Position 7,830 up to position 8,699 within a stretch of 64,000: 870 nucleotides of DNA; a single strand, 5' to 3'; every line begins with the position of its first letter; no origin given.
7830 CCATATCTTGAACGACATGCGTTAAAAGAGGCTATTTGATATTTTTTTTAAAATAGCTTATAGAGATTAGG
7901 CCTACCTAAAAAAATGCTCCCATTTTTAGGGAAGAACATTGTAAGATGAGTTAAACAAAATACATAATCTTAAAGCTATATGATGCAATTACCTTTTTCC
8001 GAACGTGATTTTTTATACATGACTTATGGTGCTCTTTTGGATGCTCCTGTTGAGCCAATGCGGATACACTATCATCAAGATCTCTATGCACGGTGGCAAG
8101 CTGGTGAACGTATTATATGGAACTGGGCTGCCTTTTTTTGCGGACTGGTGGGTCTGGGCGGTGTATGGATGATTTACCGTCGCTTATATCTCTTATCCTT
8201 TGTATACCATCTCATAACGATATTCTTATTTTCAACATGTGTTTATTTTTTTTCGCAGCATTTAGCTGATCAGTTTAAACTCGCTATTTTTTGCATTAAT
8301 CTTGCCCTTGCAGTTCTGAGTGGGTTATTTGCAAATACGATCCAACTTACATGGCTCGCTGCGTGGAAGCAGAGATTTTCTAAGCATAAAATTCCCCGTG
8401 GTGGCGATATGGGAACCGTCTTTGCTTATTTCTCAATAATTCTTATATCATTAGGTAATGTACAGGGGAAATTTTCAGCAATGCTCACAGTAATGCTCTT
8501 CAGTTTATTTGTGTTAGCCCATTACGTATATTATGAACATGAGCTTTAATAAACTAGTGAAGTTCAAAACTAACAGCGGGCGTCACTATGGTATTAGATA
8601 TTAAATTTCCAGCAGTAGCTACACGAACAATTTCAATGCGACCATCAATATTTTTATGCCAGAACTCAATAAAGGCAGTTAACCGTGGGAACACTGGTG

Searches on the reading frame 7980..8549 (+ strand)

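Call 60: search_protein_families(library=pfam, proteins=[window:7980-8549:+], max_evalue=0.001)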
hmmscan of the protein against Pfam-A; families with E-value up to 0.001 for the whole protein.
window:7980-8549:+ (189 aa): 1 family
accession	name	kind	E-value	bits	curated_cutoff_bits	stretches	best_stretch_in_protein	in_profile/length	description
PF10947.13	DUF2628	-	0.00025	21.9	23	1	43-121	19-86/93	Protein of unknown function (DUF2628)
